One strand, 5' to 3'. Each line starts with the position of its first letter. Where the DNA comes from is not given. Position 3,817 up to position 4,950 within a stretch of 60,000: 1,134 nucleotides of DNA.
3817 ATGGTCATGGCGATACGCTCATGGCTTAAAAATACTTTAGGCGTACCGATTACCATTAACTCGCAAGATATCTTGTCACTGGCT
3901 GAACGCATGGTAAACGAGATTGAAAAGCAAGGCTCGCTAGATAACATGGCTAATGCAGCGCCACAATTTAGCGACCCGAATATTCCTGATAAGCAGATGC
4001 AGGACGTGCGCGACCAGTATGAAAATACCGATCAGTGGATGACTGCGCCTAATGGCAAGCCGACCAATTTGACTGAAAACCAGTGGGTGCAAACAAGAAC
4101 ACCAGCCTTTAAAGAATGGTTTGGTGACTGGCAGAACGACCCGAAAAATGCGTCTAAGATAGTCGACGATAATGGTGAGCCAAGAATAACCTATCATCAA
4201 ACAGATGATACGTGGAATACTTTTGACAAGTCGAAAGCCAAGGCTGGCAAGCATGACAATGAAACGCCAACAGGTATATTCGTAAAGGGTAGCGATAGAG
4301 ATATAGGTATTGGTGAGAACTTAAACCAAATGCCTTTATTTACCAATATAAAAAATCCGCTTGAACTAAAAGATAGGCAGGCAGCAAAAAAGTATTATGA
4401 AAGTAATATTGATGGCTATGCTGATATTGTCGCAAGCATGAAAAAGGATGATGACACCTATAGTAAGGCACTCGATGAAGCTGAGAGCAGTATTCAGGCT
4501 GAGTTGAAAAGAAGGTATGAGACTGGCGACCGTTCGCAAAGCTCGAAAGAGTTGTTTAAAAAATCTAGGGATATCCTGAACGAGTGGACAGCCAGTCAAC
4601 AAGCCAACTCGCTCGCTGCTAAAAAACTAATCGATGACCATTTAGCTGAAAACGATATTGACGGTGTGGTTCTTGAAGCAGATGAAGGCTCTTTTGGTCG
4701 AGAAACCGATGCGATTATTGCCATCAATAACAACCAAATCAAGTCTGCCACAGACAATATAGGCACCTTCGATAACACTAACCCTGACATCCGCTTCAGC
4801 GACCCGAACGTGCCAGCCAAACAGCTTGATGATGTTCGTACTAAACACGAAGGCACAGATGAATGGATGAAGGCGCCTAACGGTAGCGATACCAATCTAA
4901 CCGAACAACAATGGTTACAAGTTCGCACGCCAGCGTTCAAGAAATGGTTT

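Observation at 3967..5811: Tandem duplicated ART-like modules, one with an intact H-Y-E-type signature and one degenerate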

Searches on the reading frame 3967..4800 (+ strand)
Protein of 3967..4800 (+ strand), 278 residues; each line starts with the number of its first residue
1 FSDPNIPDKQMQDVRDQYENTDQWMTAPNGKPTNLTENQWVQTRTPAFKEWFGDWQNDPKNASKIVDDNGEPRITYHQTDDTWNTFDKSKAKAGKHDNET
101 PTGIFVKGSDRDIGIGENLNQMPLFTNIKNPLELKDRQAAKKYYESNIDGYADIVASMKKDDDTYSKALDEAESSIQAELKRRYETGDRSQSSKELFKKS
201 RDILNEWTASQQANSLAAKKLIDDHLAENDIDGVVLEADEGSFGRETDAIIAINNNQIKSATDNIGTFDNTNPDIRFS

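Call 5: search_protein_families(library=pfam, proteins=[window:3967-4800:+], max_evalue=1)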
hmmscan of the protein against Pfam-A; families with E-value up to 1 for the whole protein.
window:3967-4800:+ (278 aa): 3 families
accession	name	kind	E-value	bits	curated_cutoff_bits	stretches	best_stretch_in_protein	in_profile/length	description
PF18760.7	ART-PolyVal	-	1.5e-13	52.2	31.2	1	67-268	1-140/140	ADP-Ribosyltransferase in polyvalent proteins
PF18055.7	RPN6_N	-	0.03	15.1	26.5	1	138-223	3-82/117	26S proteasome regulatory subunit RPN6 N-terminal domain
PF09641.16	DUF2026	-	0.098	12.8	25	1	123-214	98-188/205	Protein of unknown function (DUF2026)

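Call 6: search_protein_families(library=phrogs, proteins=[window:3967-4800:+], max_evalue=0.01)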
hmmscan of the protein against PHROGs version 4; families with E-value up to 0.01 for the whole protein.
window:3967-4800:+ (278 aa): 2 families
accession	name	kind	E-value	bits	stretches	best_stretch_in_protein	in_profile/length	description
phrog_30335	-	unknown function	6.8e-36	123.9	1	11-156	1824-1969/2900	-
phrog_21376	-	unknown function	4.6e-13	48.5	1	42-278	525-699/1664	-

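Call 9: find_homologous_proteins(query=window:3967-4800:+, max_evalue=0.00001)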
Query window:3967-4800:+ (278 aa): 140 proteins with E <= 0.00001 among 509 candidates; the best 120 are listed.
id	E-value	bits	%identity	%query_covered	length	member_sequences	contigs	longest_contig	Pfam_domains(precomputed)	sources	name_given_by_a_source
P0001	4.2e-66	241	45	97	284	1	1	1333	PF18760.8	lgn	-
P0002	2.5e-57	213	42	96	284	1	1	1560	PF18760.8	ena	-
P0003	9.7e-48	181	40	85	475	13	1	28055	PF18760.8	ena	-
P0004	1.3e-46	178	43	79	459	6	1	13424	PF18760.8,PF18798.7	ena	-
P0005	6.9e-46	175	42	85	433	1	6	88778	PF18760.8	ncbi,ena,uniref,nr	ncbi:hypothetical protein [uncultured Ruminococcus sp.]|uniref:ADP-ribosyltransferase-containing pro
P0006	3.2e-39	153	35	85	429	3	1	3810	PF18760.8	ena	-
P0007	4.5e-34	136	49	45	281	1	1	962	PF18760.8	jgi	jgi:hypothetical protein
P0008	6.6e-34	136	42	57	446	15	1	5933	PF18760.8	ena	-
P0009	2.8e-32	131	32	96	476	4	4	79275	PF18760.8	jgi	-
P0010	1.9e-31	128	35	80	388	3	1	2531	PF18760.8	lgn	-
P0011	4.4e-31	127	34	85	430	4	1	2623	PF18760.8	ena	-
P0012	5.6e-31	126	34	97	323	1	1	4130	PF18760.8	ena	-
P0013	2.9e-30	124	42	46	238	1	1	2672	PF18760.8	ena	-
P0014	6.6e-30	123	32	97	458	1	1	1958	PF18760.8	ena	-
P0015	1.2e-29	122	44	44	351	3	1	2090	PF18760.8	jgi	-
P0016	1.8e-29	121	70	14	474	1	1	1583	PF18760.8,PF18798.7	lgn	-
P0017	2.4e-29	121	36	91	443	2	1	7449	PF18760.8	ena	-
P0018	2.5e-29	121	32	92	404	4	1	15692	PF18760.8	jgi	jgi:uncharacterized protein with NRDE domain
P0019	3.1e-29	121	60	30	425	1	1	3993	PF18760.8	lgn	-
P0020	3.1e-29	121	43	51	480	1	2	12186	PF18760.8,PF18819.7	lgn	-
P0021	7.3e-29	119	32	92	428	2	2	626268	PF18760.8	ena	-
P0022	1.1e-28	119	45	50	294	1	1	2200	PF18760.8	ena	-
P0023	1.7e-28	118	63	29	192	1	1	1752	PF18760.8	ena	-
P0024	2.6e-28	118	48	44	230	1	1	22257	PF18760.8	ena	-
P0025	4.4e-28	117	60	26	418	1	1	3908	PF18760.8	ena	-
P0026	5.2e-28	117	33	91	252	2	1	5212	PF18760.8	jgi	-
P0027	1.0e-27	116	32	79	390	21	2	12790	PF18760.8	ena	-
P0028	1.0e-27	116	59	18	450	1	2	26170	PF18760.8,PF18812.7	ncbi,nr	ncbi:MAG: hypothetical protein MJZ81_09575 [Bacteroidales bacterium]|nr:hypothetical protein [Bacter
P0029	1.2e-27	115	61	25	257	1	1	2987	PF18760.8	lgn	-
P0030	4.0e-27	114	32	93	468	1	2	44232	PF18760.8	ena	-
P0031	4.0e-27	114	33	96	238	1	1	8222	PF18760.8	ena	-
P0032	5.7e-27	113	34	100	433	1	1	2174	PF18760.8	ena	-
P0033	5.9e-27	113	60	29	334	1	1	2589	PF18760.8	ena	-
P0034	6.9e-27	113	59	27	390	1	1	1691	PF18760.8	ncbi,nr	ncbi:MAG: hypothetical protein IJV69_03085, partial [Kiritimatiellae bacterium]|nr:hypothetical prot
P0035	9.2e-27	112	36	91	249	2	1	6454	PF18760.8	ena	-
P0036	2.1e-26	111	38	52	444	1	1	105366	PF18760.8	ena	-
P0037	3.1e-26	111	36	91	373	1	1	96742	PF18760.8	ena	-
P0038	5.9e-26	110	34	91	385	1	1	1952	PF18760.8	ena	-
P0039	8.9e-26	109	29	94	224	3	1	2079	PF18760.8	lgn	-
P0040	1.0e-25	109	57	25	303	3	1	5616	PF18760.8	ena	-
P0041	1.2e-25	109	32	95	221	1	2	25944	PF18760.8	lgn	-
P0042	1.6e-25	108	33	97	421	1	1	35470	PF18760.8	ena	-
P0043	1.9e-25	108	55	25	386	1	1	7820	PF18760.8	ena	-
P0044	1.9e-25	108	45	44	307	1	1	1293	PF18760.8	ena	-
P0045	2.3e-25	108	40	45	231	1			PF18760.8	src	-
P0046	2.3e-25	108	73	20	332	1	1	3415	PF18760.8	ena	-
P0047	2.6e-25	108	34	92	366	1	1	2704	PF18760.8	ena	-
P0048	3.1e-25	107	51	29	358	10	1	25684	PF18760.8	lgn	-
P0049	3.2e-25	107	32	94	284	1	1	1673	PF18760.8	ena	-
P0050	3.3e-25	107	33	91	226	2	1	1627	PF18760.8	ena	-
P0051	5.1e-25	107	34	91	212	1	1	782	PF18760.8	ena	-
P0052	6.9e-25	106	70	19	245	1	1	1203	PF18760.8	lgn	-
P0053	8.5e-25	106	50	35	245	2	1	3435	PF18760.8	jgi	-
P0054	8.6e-25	106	35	91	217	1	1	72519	PF18760.8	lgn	-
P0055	1.5e-24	105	48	41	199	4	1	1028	PF18760.8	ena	-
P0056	1.7e-24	105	45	39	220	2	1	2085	PF18760.8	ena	-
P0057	2.9e-24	104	44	44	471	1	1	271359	PF13151.13,PF18760.8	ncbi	-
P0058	6.1e-24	103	46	39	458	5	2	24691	PF18760.8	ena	-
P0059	1.4e-23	102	51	26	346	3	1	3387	PF18760.8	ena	-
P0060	1.9e-23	102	41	49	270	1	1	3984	PF18760.8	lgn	-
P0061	2.2e-23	101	32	91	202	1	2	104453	PF18760.8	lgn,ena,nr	nr:MAG TPA: PolyVal ADP-Ribosyltransferase [Bacteriophage sp.]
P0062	3.2e-23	101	46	38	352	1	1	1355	PF18760.8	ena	-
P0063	3.3e-23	101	31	96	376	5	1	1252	PF18760.8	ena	-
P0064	3.7e-23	101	32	91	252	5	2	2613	PF18760.8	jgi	-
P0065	5.0e-23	100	45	38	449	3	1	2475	PF18760.8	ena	-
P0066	5.8e-23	100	45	39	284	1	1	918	PF18760.8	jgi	jgi:hypothetical protein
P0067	3.0e-22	98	31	89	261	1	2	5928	PF18760.8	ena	-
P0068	4.3e-22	97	40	40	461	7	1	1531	PF00145.24,PF18760.8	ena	-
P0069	4.5e-22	97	51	29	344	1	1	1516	PF18760.8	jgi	jgi:hypothetical protein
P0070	6.6e-22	97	51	25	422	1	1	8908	PF18760.8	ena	-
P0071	1.0e-21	96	43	44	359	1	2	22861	PF18760.8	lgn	-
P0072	1.1e-21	96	41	40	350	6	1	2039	PF18760.8,PF18838.8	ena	-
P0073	1.5e-21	95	66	19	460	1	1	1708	PF18760.8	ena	-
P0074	2.4e-21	95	48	23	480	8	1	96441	PF18760.8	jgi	-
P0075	2.4e-21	95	29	91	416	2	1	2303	PF18760.8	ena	-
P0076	2.9e-21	94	30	96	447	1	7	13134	PF18760.8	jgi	jgi:hypothetical protein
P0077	3.4e-21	94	47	32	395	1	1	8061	PF13151.13,PF18760.8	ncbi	-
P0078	3.6e-21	94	47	31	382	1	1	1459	PF18760.8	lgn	-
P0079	3.8e-21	94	31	97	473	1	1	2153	PF18760.8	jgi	jgi:hypothetical protein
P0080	5.6e-21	93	51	32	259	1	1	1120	PF18760.8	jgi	jgi:hypothetical protein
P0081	6.0e-21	93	30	87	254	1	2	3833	PF18760.8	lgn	-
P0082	9.7e-21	93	36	45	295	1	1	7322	PF18760.8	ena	-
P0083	1.1e-20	93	40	43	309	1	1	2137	PF18760.8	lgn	-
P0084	1.7e-20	92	46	38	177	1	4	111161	PF18760.8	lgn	-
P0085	1.1e-19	89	55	18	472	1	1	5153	PF18760.8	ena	-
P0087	4.9e-19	87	40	47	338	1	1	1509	PF18760.8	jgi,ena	-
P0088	8.2e-19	86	60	23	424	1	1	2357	PF18760.8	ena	-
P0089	1.0e-18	86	52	29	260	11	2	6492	PF18760.8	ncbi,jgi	jgi:hypothetical protein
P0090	1.6e-18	85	40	41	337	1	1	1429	PF18760.8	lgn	-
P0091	1.7e-18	85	33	91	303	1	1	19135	PF18760.8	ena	-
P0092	1.7e-18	85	77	11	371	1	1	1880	PF18760.8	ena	-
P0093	1.9e-18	85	43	40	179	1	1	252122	PF18760.8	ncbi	-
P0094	2.0e-18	85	30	97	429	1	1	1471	PF18760.8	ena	-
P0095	2.2e-18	85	54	17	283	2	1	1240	PF18760.8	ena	-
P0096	6.4e-18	83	51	19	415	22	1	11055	PF18760.8,PF18819.7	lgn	-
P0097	6.4e-18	83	39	46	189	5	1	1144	PF18760.8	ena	-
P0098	9.9e-18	83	27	73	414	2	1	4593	PF18760.8,PF18798.7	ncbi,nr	ncbi:MAG: hypothetical protein J6J65_01145, partial [Opitutales bacterium]|nr:hypothetical protein [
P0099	1.3e-17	82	55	16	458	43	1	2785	PF18760.8,PF18819.7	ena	-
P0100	6.1e-17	80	30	91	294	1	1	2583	PF18760.8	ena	-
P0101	8.8e-17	80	41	32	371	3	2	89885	PF18760.8,PF18819.7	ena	-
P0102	9.3e-17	80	27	85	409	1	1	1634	PF18760.8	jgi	-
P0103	1.1e-16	79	46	33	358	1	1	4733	PF18760.8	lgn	-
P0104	1.1e-16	79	36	37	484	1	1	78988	PF18760.8,PF18819.7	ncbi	-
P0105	1.3e-16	79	45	29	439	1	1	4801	PF18760.8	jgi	jgi:hypothetical protein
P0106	1.9e-16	79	50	16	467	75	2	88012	PF18760.8,PF18819.7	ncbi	-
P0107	2.0e-16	79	50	16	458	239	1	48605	PF18760.8,PF18819.7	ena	-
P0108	3.6e-16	78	30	85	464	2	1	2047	PF18760.8,PF18819.7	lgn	-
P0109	4.5e-16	77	61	18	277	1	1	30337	PF18760.8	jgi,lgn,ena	-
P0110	1.5e-15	76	35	39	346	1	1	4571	PF18760.8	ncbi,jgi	jgi:hypothetical protein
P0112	2.7e-15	75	35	45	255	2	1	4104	PF18760.8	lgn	-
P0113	3.5e-15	74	49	30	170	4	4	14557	PF18760.8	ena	-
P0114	6.0e-15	74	39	39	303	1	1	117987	PF18760.8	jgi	jgi:hypothetical protein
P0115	1.5e-14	72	38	34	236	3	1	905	PF18760.8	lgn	-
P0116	1.4e-13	69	58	18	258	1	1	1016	PF18760.8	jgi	jgi:hypothetical protein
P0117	1.7e-13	69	43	33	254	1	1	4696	PF18760.8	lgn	-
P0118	3.1e-13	68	28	85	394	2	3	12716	PF18760.8,PF18819.7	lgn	-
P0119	1.3e-12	66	53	24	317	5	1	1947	PF18760.8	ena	-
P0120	1.3e-12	66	35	27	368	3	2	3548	PF18760.8,PF18798.7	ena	-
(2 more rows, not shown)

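Call 20: search_protein_families(library=pfam, proteins=[P0004], max_evalue=0.001)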
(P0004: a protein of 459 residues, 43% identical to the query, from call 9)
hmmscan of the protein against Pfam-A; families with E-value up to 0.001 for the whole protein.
P0004 (459 aa): 2 families
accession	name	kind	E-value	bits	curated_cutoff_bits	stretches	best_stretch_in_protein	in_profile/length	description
PF18760.7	ART-PolyVal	-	1.3e-20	75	31.2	1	45-251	1-140/140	ADP-Ribosyltransferase in polyvalent proteins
PF18798.6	LPD3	-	2.3e-18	66.9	27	1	293-398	3-112/114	Large polyvalent protein-associated domain 3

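Call 28: find_related_loci(query=A3, collection=viral_contigs, flank=6000)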
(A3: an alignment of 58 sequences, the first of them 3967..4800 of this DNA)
Query A3 (278 aa) in viral_contigs; peptide patterns used: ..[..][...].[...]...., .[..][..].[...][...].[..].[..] (x = any residue, [..] = any of these).
600 stretches matched a pattern (row limit reached: there are more); 347 encode a relative of the query (tblastn E <= 1e-3); the best 80 are kept; 80 distinct loci.
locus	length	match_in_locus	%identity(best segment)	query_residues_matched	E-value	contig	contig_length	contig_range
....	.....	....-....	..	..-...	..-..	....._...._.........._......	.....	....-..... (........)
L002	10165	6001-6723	43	43-278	1e-60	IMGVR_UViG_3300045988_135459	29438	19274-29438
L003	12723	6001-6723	43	43-278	1e-60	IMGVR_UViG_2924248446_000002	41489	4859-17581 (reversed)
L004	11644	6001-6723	43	43-278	7e-61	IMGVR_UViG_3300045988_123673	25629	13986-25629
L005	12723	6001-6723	43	43-278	1e-60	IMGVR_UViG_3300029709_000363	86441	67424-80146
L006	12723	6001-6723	43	43-278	1e-60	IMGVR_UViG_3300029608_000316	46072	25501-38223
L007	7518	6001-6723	43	43-278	1e-60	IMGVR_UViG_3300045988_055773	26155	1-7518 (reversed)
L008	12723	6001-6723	43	43-278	2e-60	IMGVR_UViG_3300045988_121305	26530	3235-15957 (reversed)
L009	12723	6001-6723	43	43-278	2e-60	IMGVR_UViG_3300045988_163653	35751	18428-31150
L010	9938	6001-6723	43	43-278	2e-60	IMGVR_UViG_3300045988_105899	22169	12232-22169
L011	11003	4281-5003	43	43-278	2e-60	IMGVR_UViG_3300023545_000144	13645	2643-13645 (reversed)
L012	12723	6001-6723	43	43-278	1e-60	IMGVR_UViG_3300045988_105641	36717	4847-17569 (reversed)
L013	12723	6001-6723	43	43-278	1e-60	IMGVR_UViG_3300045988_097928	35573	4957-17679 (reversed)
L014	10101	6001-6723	43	43-278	2e-60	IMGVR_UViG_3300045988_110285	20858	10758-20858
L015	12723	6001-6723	43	43-278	1e-60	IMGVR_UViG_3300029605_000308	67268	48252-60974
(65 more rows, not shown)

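Call 31: predict_structure(alignment_id=A3)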
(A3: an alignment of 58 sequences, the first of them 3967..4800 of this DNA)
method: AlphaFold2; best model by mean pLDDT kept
length: 278 residues; sequences in the alignment: 58
mean_pLDDT: 91.0   pTM: 0.87
mean pLDDT of the five models: 91.0, 89.5, 89.4, 88.5, 87.8
residues with pLDDT >= 90: 205; 70-90: 61; 50-70: 9; < 50: 3
segments of 3 or more residues with pLDDT < 50: 1-3
pLDDT, mean of each block of 10 residues (from residue 1): 61 93 95 95 94 96 97 94 84 80 94 81 96 97 98 97 97 94 89 85 96 95 98 96 86 95 80 84
secondary structure, 60 per line:
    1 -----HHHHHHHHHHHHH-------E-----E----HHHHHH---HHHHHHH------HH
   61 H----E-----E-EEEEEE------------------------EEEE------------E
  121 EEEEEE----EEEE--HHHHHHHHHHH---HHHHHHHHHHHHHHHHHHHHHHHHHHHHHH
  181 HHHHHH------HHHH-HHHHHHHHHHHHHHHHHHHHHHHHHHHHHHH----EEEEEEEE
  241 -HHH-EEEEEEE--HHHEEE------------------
elements in order: H6-18 H37-42 H46-52 E74-79 E104-107 E120-126 E131-134 H137-147 H151-186 H193-196 H198-228 E233-240 E246-252 E258-260

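Call 35: fold_search(model_id=the predicted structure, library=pdb)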
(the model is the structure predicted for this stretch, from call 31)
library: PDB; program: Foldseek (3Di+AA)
matches with E <= 10: 159; with E <= 0.001: 0
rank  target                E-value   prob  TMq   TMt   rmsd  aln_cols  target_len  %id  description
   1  9r35_D                9.9e-01  0.18  0.22  0.36  12.1       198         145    4  Crystal structure of the Pseudomonas putida Xre-RES toxin-antitoxin complex bound to promoter DNA (released 2025-08-20)
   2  6rwy_L                1.1e+00  0.41  0.13  0.46   8.2        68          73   22  Export apparatus core and inner rod of the Shigella type 3 secretion system (released 2020-02-12)
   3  9r35_A                1.2e+00  0.14  0.22  0.36  11.9       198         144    6  Crystal structure of the Pseudomonas putida Xre-RES toxin-antitoxin complex bound to promoter DNA (released 2025-08-20)
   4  9ijj_d                1.4e+00  0.47  0.21  0.11   7.3       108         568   14  In situ structure of the central apparatus in mouse sperm axoneme. (released 2025-06-04)
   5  4afl_E                1.7e+00  0.18  0.19  0.36   7.3        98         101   13  The crystal structure of the ING4 dimerization domain reveals the functional organization of the ING family of chromat (released 2012-02-22)
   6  4afl_C                1.7e+00  0.13  0.16  0.29   8.1        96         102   17  The crystal structure of the ING4 dimerization domain reveals the functional organization of the ING family of chromat (released 2012-02-22)
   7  5j73_C                2.2e+00  0.18  0.16  0.40   5.5        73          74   26  De novo design of protein homo-oligomers with modular hydrogen bond network-mediated specificity (released 2016-05-25)
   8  8gl8_C                2.4e+00  0.14  0.21  0.30   8.7       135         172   14  The Type 9 Secretion System Extended Translocon - SprA-PorV-PPI-RemZ-SkpA-SprE complex (released 2024-01-31)
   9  3qo7                  2.6e+00  0.47  0.19  0.13   3.7        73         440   23  Crystal structure of the seryl-tRNA synthetase from Candida albicans (released 2011-08-03)
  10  6dmp_MODEL_1_A        2.6e+00  0.14  0.12  0.38   7.8        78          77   19  De Novo Design of a Protein Heterodimer with Specificity Mediated by Hydrogen Bond Networks (released 2018-12-19)
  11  8i7r_D5               2.6e+00  0.12  0.18  0.31   9.2       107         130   12  In situ structure of axonemal doublet microtubules in mouse sperm with 48-nm repeat (released 2023-10-11)
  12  2f1m_A                2.8e+00  0.09  0.16  0.19  13.6       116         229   17  Conformational flexibility in the multidrug efflux system protein AcrA (released 2006-03-21)
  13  2f1m_D                3.0e+00  0.08  0.15  0.18  13.5       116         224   15  Conformational flexibility in the multidrug efflux system protein AcrA (released 2006-03-21)
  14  5izs_A                3.1e+00  0.15  0.12  0.41   8.6        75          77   15  De novo design of protein homo-oligomers with modular hydrogen bond network-mediated specificity (released 2016-05-25)
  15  5me8_A                3.3e+00  0.16  0.20  0.41   6.2        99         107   12  N-terminal domain of the human tumor suppressor ING5 (released 2018-03-14)
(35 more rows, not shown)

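Call 39: search_solved_structures(query=A3, max_evalue=1, show_alignments=3)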
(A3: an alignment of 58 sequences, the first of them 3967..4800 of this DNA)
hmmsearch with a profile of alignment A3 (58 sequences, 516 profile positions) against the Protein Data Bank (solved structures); distinct sequences matched with E-value up to 1: 5.
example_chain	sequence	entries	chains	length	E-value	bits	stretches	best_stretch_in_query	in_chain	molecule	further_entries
3tbj_A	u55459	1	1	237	0.079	15.4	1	241-283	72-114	Actibind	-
6roc_A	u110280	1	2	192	0.079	15.4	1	43-172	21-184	Putative surface protein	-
3d3z_A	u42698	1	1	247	0.083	15.3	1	241-283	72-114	Actibind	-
6qo1_A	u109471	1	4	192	0.12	14.8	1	43-172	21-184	Putative surface protein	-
8ek4_A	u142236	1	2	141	0.48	12.8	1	269-351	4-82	Ice-binding protein TIP-99a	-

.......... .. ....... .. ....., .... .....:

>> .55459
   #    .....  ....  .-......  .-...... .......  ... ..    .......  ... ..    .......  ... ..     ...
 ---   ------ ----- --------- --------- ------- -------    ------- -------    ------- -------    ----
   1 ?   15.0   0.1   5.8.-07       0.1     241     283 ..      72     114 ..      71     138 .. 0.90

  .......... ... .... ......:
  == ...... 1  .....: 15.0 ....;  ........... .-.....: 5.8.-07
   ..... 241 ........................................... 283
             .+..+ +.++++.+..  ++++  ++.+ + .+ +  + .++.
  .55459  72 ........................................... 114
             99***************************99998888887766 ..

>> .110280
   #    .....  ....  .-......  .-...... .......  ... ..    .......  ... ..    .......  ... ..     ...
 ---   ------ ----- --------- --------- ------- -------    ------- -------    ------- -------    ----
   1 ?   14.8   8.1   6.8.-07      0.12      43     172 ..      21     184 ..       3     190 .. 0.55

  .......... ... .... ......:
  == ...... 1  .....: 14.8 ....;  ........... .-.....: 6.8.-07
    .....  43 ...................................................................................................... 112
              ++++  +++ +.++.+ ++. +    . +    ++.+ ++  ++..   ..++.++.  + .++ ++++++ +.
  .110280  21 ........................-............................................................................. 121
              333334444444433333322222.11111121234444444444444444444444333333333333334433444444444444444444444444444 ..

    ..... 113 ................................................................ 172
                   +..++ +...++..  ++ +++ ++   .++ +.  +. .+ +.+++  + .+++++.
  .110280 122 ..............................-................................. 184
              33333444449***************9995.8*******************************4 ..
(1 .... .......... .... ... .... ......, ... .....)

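Call 54: search_protein_representatives(alignment_id=A3)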
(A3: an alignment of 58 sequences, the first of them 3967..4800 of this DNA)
Query: 58 sequences, 516 profile positions. Proteins with E-value up to 0.001 (for the whole library): 20624; up to 1e-10: 11851; up to 1e-30: 1658. The best 150 are listed.
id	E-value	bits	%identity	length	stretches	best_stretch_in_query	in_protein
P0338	2.1e-206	703.6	-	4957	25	113-208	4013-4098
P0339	2.6e-176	604.3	-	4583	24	372-408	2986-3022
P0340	5.9e-175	599.8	-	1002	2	17-445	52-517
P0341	7.6e-169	579.7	-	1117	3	22-462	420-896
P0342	1.3e-167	575.6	-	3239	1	14-462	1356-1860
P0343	1.6e-167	575.3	-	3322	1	14-462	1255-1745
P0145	3.5e-166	570.9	-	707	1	13-461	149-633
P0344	1.4e-164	565.6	-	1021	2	21-428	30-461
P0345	6.1e-162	556.9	-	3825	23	148-250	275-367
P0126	1.4e-161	555.7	-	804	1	13-462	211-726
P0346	4.1e-161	554.2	-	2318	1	13-468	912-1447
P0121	2.2e-160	551.8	-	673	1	19-468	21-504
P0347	6.6e-159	546.9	-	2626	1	14-470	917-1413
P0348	8.0e-159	546.6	-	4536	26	161-250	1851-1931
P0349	2.2e-158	545.2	-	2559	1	14-466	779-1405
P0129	2.7e-138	478.9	-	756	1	142-501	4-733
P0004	4.7e-113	395.6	-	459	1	151-485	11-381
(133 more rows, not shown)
